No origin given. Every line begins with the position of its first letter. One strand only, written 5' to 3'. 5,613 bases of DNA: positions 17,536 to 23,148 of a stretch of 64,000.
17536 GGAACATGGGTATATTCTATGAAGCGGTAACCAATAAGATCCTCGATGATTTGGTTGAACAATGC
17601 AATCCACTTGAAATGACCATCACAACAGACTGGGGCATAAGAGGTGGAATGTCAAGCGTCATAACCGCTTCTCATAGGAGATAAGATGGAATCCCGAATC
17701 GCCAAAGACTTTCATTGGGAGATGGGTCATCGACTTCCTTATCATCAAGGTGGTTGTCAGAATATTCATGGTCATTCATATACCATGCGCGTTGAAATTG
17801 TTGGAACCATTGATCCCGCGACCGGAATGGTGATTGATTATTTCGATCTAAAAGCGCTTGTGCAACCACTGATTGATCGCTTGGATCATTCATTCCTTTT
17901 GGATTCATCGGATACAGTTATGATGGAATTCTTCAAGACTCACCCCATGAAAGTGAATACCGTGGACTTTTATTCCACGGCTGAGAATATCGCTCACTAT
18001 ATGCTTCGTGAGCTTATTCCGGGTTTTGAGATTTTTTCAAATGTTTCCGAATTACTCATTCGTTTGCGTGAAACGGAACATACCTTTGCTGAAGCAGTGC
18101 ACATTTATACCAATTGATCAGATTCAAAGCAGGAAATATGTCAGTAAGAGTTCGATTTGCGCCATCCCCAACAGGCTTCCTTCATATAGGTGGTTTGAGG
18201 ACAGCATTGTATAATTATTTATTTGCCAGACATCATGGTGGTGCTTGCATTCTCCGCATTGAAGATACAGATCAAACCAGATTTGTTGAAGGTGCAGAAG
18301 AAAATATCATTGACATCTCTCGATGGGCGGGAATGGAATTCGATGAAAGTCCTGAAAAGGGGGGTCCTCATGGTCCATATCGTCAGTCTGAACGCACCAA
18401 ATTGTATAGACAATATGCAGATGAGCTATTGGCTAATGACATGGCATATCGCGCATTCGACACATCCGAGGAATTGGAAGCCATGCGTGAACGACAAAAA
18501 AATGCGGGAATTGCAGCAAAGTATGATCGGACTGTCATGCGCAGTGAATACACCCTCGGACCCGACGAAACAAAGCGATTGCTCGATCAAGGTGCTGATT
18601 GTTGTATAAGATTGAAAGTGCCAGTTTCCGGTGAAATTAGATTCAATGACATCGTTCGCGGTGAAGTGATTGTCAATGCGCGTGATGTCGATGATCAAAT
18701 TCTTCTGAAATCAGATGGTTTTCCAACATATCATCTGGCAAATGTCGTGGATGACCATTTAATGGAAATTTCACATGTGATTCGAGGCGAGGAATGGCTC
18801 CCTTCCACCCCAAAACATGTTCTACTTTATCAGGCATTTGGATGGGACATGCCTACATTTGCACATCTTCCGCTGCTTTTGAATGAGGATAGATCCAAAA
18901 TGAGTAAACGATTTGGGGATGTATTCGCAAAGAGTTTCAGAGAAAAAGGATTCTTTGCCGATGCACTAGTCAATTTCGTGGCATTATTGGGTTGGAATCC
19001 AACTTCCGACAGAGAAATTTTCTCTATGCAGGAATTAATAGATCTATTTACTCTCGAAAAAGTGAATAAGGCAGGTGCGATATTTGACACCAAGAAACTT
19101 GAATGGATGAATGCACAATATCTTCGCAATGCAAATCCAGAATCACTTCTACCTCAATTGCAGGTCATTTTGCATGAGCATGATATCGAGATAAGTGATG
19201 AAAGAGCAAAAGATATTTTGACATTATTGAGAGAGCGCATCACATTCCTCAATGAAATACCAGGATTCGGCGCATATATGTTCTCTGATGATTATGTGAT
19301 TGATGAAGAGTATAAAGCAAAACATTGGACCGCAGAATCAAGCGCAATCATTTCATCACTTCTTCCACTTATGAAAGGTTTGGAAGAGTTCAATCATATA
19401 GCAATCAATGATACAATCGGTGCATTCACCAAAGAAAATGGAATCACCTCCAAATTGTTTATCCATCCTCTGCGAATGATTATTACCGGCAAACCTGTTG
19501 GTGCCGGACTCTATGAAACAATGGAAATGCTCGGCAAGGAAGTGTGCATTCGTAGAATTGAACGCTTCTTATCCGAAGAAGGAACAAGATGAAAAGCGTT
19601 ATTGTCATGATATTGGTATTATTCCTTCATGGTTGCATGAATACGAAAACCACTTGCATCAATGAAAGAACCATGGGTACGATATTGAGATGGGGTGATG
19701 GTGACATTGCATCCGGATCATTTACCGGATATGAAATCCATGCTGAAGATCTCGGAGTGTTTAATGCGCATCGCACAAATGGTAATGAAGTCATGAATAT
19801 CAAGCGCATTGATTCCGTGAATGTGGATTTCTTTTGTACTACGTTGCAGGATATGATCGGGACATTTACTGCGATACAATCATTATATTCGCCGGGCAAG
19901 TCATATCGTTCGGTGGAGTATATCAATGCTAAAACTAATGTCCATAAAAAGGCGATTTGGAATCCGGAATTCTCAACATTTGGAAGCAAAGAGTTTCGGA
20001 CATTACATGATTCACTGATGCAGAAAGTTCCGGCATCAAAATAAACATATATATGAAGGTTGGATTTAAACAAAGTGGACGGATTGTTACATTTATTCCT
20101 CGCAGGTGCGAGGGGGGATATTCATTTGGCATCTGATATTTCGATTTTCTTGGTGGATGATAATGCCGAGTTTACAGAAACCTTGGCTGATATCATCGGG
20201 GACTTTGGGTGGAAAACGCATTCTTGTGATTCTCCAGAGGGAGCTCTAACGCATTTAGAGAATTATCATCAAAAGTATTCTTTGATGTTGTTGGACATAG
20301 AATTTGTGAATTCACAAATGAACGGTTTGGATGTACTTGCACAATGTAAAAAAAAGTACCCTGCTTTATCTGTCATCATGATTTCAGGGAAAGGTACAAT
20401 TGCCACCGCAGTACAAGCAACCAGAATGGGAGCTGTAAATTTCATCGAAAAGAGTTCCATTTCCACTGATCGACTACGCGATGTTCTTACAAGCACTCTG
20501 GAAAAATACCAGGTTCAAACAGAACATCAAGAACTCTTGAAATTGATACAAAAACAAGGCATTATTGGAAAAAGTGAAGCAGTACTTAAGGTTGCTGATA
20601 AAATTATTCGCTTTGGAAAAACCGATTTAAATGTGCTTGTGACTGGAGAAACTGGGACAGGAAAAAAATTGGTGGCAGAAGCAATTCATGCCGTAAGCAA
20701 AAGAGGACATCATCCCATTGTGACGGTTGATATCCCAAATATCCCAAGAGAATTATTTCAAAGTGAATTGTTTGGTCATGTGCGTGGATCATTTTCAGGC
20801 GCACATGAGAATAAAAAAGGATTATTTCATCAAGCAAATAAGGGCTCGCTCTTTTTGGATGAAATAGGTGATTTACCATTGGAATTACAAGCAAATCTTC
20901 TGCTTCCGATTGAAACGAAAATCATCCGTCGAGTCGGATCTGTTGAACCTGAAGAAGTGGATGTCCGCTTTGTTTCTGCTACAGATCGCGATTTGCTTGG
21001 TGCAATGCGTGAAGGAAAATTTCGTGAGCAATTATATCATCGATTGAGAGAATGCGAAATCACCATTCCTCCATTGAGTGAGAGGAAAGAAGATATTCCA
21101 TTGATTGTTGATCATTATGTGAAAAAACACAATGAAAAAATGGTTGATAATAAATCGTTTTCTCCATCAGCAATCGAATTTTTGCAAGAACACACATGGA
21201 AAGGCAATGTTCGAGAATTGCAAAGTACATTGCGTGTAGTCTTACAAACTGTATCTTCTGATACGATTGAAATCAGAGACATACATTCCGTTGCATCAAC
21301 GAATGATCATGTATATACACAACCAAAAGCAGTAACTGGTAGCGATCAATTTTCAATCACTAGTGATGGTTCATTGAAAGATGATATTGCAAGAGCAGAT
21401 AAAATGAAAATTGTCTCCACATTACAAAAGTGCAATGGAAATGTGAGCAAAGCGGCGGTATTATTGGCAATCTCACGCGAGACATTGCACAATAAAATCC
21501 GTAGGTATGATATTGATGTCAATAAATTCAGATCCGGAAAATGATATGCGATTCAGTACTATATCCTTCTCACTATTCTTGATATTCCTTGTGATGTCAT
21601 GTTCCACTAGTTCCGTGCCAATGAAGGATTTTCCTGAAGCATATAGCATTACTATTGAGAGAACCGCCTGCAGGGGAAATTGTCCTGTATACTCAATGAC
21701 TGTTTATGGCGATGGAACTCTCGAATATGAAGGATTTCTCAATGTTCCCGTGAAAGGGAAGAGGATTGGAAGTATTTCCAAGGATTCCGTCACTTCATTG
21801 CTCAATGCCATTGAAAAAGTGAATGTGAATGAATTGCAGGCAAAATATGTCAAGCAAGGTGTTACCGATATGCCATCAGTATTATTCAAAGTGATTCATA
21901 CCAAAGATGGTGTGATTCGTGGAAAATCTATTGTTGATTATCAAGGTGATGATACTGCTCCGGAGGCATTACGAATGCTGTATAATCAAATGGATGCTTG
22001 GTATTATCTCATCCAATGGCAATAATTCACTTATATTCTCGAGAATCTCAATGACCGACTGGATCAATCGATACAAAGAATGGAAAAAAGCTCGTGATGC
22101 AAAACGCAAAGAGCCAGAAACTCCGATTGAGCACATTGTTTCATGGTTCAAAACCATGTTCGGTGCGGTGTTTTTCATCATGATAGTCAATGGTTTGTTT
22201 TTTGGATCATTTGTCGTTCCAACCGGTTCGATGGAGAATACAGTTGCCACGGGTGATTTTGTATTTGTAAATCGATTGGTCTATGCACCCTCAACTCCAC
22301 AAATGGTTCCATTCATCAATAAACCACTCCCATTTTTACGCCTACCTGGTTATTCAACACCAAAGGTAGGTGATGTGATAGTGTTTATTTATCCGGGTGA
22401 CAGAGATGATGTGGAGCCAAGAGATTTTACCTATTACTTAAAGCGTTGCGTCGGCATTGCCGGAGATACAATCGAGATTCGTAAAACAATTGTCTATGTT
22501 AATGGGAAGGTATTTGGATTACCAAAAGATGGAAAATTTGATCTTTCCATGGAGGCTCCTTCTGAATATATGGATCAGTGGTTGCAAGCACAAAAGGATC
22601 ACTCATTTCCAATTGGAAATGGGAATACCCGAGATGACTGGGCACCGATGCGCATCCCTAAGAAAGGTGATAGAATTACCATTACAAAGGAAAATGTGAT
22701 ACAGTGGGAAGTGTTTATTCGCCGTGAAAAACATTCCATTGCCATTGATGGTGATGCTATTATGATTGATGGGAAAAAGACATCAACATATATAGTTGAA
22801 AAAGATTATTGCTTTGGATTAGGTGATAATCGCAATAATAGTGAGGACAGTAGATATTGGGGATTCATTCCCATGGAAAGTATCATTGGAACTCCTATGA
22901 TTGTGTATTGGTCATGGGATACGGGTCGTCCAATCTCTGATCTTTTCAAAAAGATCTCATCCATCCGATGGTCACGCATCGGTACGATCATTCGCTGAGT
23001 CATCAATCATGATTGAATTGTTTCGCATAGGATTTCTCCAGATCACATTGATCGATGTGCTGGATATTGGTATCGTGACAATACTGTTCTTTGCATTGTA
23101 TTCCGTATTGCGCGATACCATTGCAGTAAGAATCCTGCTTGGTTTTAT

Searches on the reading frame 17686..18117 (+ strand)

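Call 59: search_protein_families(library=pfam, proteins=[window:17686-18117:+], max_evalue=0.000001)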
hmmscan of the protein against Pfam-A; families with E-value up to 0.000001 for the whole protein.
window:17686-18117:+ (143 aa): 1 family
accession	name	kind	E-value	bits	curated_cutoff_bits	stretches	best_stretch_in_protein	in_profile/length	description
PF01242.24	PTPS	-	4.2e-27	95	22.4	1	5-136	2-117/121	6-pyruvoyl tetrahydropterin synthase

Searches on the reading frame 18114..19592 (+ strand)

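Call 59: search_protein_families(library=pfam, proteins=[window:18114-19592:+], max_evalue=0.000001)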
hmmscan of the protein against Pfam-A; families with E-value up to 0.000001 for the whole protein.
window:18114-19592:+ (492 aa): 2 families
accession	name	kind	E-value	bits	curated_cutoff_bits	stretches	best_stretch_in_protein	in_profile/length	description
PF00749.27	tRNA-synt_1c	-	1.1e-104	350.2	23.4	1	11-331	2-314/314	tRNA synthetases class I (E and Q), catalytic domain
PF19269.4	Anticodon_2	-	3e-28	99.4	23.6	1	359-485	10-140/141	Anticodon binding domain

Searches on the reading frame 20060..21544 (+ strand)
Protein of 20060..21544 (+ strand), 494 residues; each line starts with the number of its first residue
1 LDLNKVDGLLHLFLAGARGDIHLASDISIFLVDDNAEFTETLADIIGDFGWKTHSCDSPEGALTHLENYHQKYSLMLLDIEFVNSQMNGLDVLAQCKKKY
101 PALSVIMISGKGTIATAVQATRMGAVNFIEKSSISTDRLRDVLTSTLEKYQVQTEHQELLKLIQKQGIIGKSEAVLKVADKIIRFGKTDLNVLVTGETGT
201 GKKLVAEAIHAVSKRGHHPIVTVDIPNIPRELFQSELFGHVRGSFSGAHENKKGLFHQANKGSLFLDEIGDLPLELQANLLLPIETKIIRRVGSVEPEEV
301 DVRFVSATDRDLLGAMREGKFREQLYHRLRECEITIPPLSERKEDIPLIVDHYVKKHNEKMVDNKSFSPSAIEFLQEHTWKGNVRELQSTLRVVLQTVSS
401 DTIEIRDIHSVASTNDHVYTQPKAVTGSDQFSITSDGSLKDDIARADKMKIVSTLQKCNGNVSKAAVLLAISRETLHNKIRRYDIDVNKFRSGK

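Call 59: search_protein_families(library=pfam, proteins=[window:20060-21544:+], max_evalue=0.000001)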
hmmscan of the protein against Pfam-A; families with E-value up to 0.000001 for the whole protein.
window:20060-21544:+ (494 aa): 5 families
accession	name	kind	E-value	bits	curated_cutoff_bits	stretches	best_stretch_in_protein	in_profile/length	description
PF00158.32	Sigma54_activat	-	1.6e-58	197.6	20.2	1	168-334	1-167/168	Sigma-54 interaction domain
PF14532.12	Sigma54_activ_2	-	1.5e-19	71.1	25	1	169-339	1-138/138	Sigma-54 interaction domain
PF25601.1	AAA_lid_14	-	3.7e-18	65.6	27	1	341-416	2-78/87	AAA+ ATPase lid domain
PF00072.30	Response_reg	-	1.4e-16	61.1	30.2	1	29-141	1-108/111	Response regulator receiver domain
PF02954.25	HTH_8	-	7.1e-10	38.9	22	1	445-483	4-42/42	Bacterial regulatory protein, Fis family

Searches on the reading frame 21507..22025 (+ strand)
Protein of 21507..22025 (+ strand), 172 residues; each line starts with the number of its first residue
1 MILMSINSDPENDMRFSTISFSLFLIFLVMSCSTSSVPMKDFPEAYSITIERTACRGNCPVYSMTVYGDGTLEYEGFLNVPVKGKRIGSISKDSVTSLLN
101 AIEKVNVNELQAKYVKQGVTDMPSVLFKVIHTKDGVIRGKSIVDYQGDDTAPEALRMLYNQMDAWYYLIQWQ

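Call 59: search_protein_families(library=pfam, proteins=[window:21507-22025:+], max_evalue=0.000001)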
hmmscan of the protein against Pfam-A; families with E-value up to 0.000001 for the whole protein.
window:21507-22025:+ (172 aa): 1 family
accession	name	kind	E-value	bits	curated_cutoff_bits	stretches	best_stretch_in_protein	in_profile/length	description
PF20033.5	DUF6438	-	1e-28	100.3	30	1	47-165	2-115/116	Domain of unknown function (DUF6438)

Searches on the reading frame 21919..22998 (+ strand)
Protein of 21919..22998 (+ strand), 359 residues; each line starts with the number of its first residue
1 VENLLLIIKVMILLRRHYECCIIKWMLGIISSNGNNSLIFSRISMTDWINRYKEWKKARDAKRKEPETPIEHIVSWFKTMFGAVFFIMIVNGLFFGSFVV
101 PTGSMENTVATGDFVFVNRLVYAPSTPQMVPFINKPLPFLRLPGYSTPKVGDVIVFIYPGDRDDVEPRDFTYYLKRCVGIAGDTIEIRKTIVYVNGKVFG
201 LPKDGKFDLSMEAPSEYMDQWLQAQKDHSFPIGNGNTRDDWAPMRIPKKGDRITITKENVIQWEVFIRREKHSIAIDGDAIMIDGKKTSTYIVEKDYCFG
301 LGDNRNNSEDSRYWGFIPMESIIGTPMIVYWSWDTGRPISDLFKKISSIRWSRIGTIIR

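Call 59: search_protein_families(library=pfam, proteins=[window:21919-22998:+], max_evalue=0.000001)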
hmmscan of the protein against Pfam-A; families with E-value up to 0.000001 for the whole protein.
window:21919-22998:+ (359 aa): 1 family
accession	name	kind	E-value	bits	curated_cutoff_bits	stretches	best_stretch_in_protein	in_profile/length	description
PF10502.14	Peptidase_S26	-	8e-38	130.5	22.9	1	74-331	2-168/168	Signal peptidase, peptidase S26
